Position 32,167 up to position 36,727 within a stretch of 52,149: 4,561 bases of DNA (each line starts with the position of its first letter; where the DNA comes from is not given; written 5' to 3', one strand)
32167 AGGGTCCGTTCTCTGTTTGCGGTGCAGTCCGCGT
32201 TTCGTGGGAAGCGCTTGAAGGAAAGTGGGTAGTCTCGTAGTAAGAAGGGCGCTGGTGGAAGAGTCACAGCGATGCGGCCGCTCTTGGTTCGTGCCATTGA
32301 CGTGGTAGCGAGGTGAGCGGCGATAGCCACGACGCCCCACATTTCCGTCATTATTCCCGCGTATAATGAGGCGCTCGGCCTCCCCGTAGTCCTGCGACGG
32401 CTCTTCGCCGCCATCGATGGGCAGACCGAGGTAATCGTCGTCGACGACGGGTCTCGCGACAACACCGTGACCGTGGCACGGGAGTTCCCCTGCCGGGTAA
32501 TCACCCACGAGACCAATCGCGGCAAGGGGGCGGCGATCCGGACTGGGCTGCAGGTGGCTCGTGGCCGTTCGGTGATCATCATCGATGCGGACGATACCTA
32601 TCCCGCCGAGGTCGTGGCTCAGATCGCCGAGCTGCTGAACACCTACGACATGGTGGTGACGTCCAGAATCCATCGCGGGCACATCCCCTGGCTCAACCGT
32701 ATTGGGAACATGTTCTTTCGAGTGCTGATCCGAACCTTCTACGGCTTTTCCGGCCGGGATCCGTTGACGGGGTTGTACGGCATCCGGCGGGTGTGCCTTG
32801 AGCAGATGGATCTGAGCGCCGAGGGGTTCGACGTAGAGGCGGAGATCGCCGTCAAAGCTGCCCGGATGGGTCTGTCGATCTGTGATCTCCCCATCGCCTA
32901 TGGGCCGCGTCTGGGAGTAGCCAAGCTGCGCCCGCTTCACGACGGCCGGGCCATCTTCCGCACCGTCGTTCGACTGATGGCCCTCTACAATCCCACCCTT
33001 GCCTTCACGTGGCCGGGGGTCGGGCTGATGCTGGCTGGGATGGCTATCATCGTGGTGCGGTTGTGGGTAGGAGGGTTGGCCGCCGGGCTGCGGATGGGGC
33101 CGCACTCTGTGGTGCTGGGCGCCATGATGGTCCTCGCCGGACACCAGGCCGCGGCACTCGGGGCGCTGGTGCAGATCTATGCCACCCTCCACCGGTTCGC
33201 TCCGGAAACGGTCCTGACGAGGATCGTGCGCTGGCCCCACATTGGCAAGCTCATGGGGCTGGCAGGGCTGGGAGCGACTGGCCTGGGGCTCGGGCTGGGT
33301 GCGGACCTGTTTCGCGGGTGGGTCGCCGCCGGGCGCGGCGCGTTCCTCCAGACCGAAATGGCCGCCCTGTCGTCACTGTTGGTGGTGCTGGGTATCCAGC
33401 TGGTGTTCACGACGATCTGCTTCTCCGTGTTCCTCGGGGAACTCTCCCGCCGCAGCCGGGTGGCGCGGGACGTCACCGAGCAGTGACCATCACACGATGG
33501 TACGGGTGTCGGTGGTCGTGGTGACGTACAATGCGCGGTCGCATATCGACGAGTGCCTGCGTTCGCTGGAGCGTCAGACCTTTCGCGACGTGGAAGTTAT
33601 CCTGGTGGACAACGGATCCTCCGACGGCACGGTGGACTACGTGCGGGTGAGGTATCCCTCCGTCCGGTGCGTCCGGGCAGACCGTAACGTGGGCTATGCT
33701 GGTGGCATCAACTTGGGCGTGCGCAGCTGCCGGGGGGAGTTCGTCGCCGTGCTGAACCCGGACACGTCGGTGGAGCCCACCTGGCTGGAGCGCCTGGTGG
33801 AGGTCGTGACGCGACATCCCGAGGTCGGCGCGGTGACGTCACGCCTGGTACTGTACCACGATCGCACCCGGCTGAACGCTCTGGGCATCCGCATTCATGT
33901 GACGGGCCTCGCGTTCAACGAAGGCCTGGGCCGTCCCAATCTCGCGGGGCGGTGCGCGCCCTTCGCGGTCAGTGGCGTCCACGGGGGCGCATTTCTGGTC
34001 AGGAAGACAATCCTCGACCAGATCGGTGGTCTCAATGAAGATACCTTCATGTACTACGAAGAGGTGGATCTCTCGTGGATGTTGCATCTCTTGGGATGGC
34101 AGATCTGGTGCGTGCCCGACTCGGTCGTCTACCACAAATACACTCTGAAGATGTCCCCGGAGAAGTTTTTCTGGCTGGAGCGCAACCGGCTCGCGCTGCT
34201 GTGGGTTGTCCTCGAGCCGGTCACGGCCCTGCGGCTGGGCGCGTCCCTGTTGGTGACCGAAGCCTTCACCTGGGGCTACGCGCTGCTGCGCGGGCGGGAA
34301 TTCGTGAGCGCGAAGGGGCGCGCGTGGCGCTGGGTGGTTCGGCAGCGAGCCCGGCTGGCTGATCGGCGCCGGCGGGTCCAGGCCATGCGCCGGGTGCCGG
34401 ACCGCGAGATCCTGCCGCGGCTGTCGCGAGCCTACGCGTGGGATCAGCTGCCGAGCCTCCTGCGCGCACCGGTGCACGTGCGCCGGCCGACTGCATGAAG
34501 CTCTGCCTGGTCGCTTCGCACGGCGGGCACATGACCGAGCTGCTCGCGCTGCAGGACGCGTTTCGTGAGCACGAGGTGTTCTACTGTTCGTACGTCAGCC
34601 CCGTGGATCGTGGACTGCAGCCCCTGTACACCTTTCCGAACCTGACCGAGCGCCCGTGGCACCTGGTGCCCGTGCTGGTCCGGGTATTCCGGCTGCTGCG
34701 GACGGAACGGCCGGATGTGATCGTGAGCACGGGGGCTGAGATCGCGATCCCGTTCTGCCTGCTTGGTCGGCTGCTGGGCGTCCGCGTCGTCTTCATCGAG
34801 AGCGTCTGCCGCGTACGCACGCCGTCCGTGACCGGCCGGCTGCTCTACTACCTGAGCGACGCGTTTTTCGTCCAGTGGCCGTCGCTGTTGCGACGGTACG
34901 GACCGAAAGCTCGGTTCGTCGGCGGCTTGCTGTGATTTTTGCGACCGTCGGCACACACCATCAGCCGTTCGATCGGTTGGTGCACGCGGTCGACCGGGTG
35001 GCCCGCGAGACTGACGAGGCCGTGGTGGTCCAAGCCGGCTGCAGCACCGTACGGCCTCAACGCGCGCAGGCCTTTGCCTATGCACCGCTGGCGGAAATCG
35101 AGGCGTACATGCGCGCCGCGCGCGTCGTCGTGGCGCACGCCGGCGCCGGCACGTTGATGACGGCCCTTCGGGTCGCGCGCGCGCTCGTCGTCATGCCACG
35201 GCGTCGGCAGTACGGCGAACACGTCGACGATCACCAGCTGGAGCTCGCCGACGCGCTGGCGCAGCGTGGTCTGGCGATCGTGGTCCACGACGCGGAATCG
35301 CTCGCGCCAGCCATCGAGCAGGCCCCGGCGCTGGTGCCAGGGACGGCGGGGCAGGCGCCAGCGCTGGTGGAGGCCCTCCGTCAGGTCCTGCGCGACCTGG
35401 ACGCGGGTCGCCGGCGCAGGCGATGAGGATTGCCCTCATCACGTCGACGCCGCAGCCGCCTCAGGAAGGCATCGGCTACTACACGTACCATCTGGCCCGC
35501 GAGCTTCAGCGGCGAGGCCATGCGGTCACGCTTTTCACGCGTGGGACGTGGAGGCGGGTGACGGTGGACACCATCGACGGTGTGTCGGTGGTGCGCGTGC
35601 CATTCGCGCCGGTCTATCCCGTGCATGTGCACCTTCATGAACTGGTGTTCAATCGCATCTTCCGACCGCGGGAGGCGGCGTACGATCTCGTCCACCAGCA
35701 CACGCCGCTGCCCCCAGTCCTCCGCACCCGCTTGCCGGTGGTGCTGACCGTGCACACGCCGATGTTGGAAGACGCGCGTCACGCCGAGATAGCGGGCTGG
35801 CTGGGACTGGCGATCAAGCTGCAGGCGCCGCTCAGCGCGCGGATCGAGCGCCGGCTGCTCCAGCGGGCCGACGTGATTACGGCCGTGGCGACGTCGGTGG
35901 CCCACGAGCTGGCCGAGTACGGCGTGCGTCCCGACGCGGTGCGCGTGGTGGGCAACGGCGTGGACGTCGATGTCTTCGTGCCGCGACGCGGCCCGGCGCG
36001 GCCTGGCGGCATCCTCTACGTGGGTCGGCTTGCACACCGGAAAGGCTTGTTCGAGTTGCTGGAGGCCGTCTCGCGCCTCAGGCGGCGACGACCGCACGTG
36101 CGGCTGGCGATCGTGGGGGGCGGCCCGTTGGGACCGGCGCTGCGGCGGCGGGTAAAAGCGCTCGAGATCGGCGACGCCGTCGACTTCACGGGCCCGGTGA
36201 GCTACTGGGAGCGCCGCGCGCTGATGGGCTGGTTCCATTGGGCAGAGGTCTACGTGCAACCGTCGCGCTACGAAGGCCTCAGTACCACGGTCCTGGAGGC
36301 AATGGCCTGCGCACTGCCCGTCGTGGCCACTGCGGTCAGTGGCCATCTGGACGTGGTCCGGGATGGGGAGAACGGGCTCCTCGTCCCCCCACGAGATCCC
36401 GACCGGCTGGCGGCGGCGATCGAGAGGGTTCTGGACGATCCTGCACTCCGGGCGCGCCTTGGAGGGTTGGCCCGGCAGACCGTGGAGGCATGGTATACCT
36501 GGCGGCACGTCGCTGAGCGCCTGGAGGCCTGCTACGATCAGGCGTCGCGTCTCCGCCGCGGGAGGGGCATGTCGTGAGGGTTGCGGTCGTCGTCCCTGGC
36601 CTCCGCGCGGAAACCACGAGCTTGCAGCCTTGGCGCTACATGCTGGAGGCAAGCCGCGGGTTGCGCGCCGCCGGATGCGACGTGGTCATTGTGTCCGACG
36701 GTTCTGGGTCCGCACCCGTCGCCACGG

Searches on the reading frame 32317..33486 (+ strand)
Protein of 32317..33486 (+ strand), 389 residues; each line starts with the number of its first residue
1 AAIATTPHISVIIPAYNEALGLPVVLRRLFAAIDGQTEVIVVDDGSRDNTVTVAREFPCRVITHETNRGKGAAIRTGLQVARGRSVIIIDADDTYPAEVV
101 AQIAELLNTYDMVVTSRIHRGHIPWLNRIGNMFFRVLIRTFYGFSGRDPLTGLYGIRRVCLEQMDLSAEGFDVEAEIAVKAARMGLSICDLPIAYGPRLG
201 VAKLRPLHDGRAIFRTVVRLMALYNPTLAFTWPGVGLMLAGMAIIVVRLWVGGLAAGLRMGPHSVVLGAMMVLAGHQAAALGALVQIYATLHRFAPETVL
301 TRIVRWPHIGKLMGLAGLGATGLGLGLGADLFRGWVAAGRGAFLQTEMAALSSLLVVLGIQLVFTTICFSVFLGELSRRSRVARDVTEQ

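Call 40: search_protein_families(library=pfam, proteins=[window:32467-33486:+], max_evalue=0.001)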
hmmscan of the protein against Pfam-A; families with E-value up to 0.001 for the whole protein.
window:32467-33486:+ (339 aa): 1 family
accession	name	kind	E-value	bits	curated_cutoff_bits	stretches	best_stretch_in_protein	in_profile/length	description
PF00535.33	Glycos_transf_2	-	9e-13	48.9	23.3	1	5-82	46-130/168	Glycosyl transferase family 2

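Call 78: search_protein_families(library=ncbifam, proteins=[window:32317-33486:+], max_evalue=0.00001)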
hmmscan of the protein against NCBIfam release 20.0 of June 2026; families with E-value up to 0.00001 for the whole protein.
window:32317-33486:+ (389 aa): 15 families
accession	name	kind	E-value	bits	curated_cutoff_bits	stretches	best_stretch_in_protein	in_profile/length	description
TIGR04182.1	glyco_TIGR04182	equivalog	1.1e-45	156.3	325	1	9-293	2-287/293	S-layer glycoprotein N-glycosyltransferase AglJ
NF041391.1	DPhHxTase_Halo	equivalog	1.7e-33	115.4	375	1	15-221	3-209/213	dolichyl-phosphate hexose transferase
TIGR04283.1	glyco_like_mftF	equivalog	3.6e-18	66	182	1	9-110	1-100/221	TIGR04283 family arsenosugar biosynthesis glycosyltransferase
NF058614.1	PPMAGASynPpgS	equivalog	1.2e-16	60.9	370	1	10-192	3-193/226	polyprenyl-phospho-N-acetylgalactosaminyl synthase PpgS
NF007986.1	PRK10714.1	equivalog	1.5e-14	53.8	529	1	8-164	7-172/316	undecaprenyl-phosphate 4-deoxy-4-formamido-L-arabinose transferase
NF041875.1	EPS_EpsD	equivalog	2.2e-14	53.6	370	1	9-106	1-103/325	exopolysaccharide biosynthesis glycosyltransferase EpsD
TIGR03937.1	PgaC_IcaA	equivalog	6.7e-14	51.7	422.3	1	4-95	42-138/407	poly-beta-1,6-N-acetyl-D-glucosamine synthase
NF007482.0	PRK10073.1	equivalog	8.6e-14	51.3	423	1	5-109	4-112/334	glycosyltransferase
NF010496.0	PRK13915.1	equivalog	2.6e-12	46.4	262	1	7-179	31-224/307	glucosyl-3-phosphoglycerate synthase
NF047588.1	GlcsyltransPgfSStrep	equivalog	4.6e-12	45.8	500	1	9-136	3-140/308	glycosyltransferase PgfS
TIGR03965.1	mycofact_glyco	equivalog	1.2e-11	44.1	280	1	6-92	73-164/467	mycofactocin biosynthesis glycosyltransferase MftF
NF047683.1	TeichurnBiosyTuaG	equivalog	7.5e-09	35.6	400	1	5-110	4-114/252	teichuronic acid biosynthesis protein TuaG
NF038302.1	EPS_HpsE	equivalog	1.8e-08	33.7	300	1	9-111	3-115/307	hormogonium polysaccharide biosynthesis glycosyltransferase HpsE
TIGR03469.1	HpnB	hypoth_equivalog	2.6e-08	33.3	379.25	1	4-60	41-98/386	hopene-associated glycosyltransferase HpnB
TIGR04242.1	nodulat_NodC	equivalog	6.3e-07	28.7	550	1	4-108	45-157/395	chitooligosaccharide synthase NodC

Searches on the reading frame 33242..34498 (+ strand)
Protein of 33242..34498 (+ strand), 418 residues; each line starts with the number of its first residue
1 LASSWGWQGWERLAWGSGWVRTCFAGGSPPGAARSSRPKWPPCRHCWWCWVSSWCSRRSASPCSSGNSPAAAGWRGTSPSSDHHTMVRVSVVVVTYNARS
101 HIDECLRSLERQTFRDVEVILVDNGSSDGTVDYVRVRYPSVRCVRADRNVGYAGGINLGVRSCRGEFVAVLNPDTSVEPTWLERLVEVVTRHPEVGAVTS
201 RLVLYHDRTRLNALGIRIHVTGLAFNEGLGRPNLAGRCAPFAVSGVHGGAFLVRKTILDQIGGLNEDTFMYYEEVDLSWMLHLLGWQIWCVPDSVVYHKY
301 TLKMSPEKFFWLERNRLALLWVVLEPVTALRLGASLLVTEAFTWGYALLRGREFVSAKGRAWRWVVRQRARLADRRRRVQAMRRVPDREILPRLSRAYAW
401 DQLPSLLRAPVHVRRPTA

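Call 40: search_protein_families(library=pfam, proteins=[window:33242-34498:+], max_evalue=0.001)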
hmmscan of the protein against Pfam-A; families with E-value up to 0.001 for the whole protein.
window:33242-34498:+ (418 aa): 3 families
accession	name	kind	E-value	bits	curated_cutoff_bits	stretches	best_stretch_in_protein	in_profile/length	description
PF00535.33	Glycos_transf_2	-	2.6e-30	106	23.3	1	90-261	1-167/168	Glycosyl transferase family 2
PF13641.12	Glyco_tranf_2_3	-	3.8e-20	73.3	27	1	88-316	2-224/230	Glycosyltransferase like family 2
PF10111.15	Glyco_tranf_2_2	-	0.00037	20.5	27.3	0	90-192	1-109/276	Glycosyltransferase like family 2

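Call 78: search_protein_families(library=ncbifam, proteins=[window:33242-34498:+], max_evalue=0.00001)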
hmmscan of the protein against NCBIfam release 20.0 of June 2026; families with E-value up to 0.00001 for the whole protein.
window:33242-34498:+ (418 aa): 20 families
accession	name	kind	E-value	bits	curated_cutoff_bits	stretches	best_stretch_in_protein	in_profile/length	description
TIGR03965.1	mycofact_glyco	equivalog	5.9e-28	98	280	1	81-303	69-285/467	mycofactocin biosynthesis glycosyltransferase MftF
TIGR03937.1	PgaC_IcaA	equivalog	5.3e-26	91.5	422.3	1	81-297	39-249/407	poly-beta-1,6-N-acetyl-D-glucosamine synthase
NF041875.1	EPS_EpsD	equivalog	4.4e-19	69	370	1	89-299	1-207/325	exopolysaccharide biosynthesis glycosyltransferase EpsD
NF007482.0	PRK10073.1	equivalog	1.3e-16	60.6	423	1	86-190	5-111/334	glycosyltransferase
TIGR04283.1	glyco_like_mftF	equivalog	9.2e-16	58.1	182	1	89-296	1-183/221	TIGR04283 family arsenosugar biosynthesis glycosyltransferase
NF047683.1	TeichurnBiosyTuaG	equivalog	5.6e-15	55.7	400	1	88-212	7-134/252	teichuronic acid biosynthesis protein TuaG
NF038302.1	EPS_HpsE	equivalog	4.4e-14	52.2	300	1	88-203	2-125/307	hormogonium polysaccharide biosynthesis glycosyltransferase HpsE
NF041394.1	GtaseAglG_Halo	equivalog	2e-13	50.3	440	1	88-195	2-113/304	glucosyl-dolichyl phosphate glucuronosyltransferase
NF053739.1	GlytfEpsEBac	equivalog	6.8e-12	44.9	450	1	88-219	2-134/265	glycosyltransferase EpsE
NF038299.1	EPS_HpsN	equivalog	3.7e-10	39.3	425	1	88-298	2-220/317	hormogonium polysaccharide biosynthesis glycosyltransferase HpsN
NF045692.1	OglycostaseCruG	equivalog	5.5e-10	38.7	600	1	81-136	35-90/386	2'-O-glycosyltransferase CruG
NF050050.1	ProtGlycPglI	equivalog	5.2e-09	35.9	500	1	87-188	2-107/306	GalNAc(5)-diNAcBac-PP-undecaprenol beta-1,3-glucosyltransferase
TIGR01556.1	rhamnosyltran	subfamily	3.6e-08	32.9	200.55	1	94-299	1-201/281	rhamnosyltransferase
TIGR04242.1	nodulat_NodC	equivalog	4.1e-08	32.6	550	1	81-204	42-170/395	chitooligosaccharide synthase NodC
TIGR03111.1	glyc2_xrt_Gpos1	hypoth_equivalog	6.6e-08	31.8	363.95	1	85-202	47-169/439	TIGR03111 family XrtG-associated glycosyltransferase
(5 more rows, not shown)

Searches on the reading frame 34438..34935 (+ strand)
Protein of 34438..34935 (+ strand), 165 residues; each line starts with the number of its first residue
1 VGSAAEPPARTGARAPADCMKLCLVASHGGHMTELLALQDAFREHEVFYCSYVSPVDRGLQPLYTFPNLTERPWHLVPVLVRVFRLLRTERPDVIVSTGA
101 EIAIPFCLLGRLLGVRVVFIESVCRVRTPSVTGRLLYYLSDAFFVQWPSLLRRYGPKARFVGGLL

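Call 40: search_protein_families(library=pfam, proteins=[window:34438-34935:+], max_evalue=0.001)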
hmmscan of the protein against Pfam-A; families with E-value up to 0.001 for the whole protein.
window:34438-34935:+ (165 aa): 2 families
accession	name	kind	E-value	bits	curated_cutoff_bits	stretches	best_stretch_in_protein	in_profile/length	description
PF08660.17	Alg14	-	2.5e-19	70.3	27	1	77-162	79-169/171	Oligosaccharide biosynthesis protein Alg14 like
PF13579.12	Glyco_trans_4_4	-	1.2e-05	26.1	29.7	1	58-122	37-102/158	Glycosyl transferase 4-like domain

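Call 78: search_protein_families(library=ncbifam, proteins=[window:34438-34935:+], max_evalue=0.00001)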
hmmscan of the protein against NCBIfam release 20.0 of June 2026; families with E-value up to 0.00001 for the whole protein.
window:34438-34935:+ (165 aa): 2 families
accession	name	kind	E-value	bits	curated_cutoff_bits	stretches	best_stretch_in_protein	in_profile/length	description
NF041549.1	PssD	equivalog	1.4e-37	129.3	110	1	23-164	1-151/151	PssD/Cps14F family polysaccharide biosynthesis glycosyltransferase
NF046028.1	GluronsyltaseWelK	equivalog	5.2e-19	68.5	400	1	80-155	72-147/319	beta-1,4-glucuronosyltransferase WelK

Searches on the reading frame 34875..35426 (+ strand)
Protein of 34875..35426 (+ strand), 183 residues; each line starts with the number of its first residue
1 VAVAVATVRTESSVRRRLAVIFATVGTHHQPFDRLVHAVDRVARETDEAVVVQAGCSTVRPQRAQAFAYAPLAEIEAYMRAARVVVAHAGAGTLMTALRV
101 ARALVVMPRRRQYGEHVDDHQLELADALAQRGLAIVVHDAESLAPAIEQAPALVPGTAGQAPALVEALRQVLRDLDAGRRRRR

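Call 40: search_protein_families(library=pfam, proteins=[window:34875-35426:+], max_evalue=0.001)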
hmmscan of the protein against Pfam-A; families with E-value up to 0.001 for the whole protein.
window:34875-35426:+ (183 aa): 1 family
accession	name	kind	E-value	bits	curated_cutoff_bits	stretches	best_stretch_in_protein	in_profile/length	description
PF04101.22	Glyco_tran_28_C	-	6.9e-17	62.4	22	1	20-148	1-138/166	Glycosyltransferase family 28 C-terminal domain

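Call 78: search_protein_families(library=ncbifam, proteins=[window:34875-35426:+], max_evalue=0.00001)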
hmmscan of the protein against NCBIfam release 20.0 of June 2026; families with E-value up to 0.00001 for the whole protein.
window:34875-35426:+ (183 aa): 2 families
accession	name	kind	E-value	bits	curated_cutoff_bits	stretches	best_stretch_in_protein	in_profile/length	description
NF041548.1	PssE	equivalog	4.7e-32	110.9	120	1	21-152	1-125/146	PssE/Cps14G family polysaccharide biosynthesis glycosyltransferase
NF046028.1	GluronsyltaseWelK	equivalog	1.8e-31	109.5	400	1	14-153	162-305/319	beta-1,4-glucuronosyltransferase WelK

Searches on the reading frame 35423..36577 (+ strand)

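Call 3: search_protein_families(library=pfam, proteins=[window:35423-36577:+], max_evalue=0.1)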
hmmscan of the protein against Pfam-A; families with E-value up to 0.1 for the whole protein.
window:35423-36577:+ (384 aa): 8 families
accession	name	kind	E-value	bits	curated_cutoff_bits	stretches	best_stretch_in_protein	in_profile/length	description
PF00534.26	Glycos_transf_1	-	1.6e-41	142.2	26.4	1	197-351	18-170/172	Glycosyl transferases group 1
PF13692.12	Glyco_trans_1_4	-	2.2e-40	138.6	27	1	197-339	4-142/142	Glycosyl transferases group 1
PF13439.12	Glyco_transf_4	-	2.8e-26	93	28.5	1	16-183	3-169/170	Glycosyltransferase Family 4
PF13579.12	Glyco_trans_4_4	-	1.4e-21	77.9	29.7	1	16-179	2-158/158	Glycosyl transferase 4-like domain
PF20706.3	GT4-conflict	-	4.5e-18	65.8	26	1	110-367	113-385/385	Family 4 Glycosyltransferase in conflict systems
PF13524.12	Glyco_trans_1_2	-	4.9e-13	49.7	25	1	216-368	6-143/144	Glycosyl transferase-like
PF13477.12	Glyco_trans_4_2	-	3e-06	27.9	23.4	1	19-122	11-119/139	Glycosyl transferase 4-like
PF08323.17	Glyco_transf_5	-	0.03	14.5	22.7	0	16-68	17-65/239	Starch synthase catalytic domain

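Call 78: search_protein_families(library=ncbifam, proteins=[window:35423-36577:+], max_evalue=0.00001)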
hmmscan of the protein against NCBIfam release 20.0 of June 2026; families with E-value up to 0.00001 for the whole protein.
window:35423-36577:+ (384 aa): 40 families (the best 25 are shown)
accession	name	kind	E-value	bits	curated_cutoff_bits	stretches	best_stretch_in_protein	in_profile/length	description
NF041876.1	EPS_EpsE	equivalog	2.8e-39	135.5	400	1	153-367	166-389/389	exopolysaccharide biosynthesis GT4 family glycosyltransferase EpsE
TIGR03088.1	stp2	hypoth_equivalog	3.7e-36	125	409.05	1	159-373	147-372/374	TIGR03088 family PEP-CTERM/XrtA system glycosyltransferase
TIGR03449.1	mycothiol_MshA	equivalog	2.3e-35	122.3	462.5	1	16-375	22-404/406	D-inositol-3-phosphate glycosyltransferase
TIGR04063.1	stp3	hypoth_equivalog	1.9e-32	112.6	442.05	1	84-374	90-395/397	TIGR04063 family PEP-CTERM/XrtA system glycosyltransferase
TIGR02149.1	glgA_Coryne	subfamily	4.5e-31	108.4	302.4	1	105-372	108-388/391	glycogen synthase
TIGR04047.1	MSMEG_0565_glyc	hypoth_equivalog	7.1e-28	97.7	259.85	1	136-372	126-372/373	MSMEG_0565 family glycosyltransferase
NF038229.1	Glyco4_Geo_Pelo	equivalog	7.1e-23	81.2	400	1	141-373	102-335/338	GPMC system family 4 glycosyltransferase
TIGR03999.1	thiol_BshA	equivalog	4.4e-22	78.5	273.7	1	17-374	14-373/375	N-acetyl-alpha-D-glucosaminyl L-malate synthase BshA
NF041010.1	glycosy_Agl16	equivalog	4.5e-21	75.1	575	1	1-373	1-350/352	glycosylation protein Agl16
TIGR04005.1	wcaL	equivalog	1.1e-20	73.9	537.6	1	143-365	169-397/406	colanic acid biosynthesis glycosyltransferase WcaL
NF047684.1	TeichurnBiosyTuaC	equivalog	1.5e-20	73.5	550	1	197-374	222-389/391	teichuronic acid biosynthesis protein TuaC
TIGR03087.1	stp1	hypoth_equivalog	1.7e-19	70.3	316.65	1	139-373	163-396/397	TIGR03087 family PEP-CTERM/XrtA system glycosyltransferase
NF007396.0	PRK09922.1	equivalog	2.1e-19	69.6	385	1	142-343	129-330/361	lipopolysaccharide 1,6-galactosyltransferase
TIGR04157.1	glyco_rSAM_CFB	subfamily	2.3e-19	69.7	400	1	197-369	230-404/406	TIGR04157 family glycosyltransferase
NF053787.1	GlcN_PG_synth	equivalog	2.6e-19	69.3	480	1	143-373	138-358/361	N-acetylglucosaminyl phosphatidylglycerol synthase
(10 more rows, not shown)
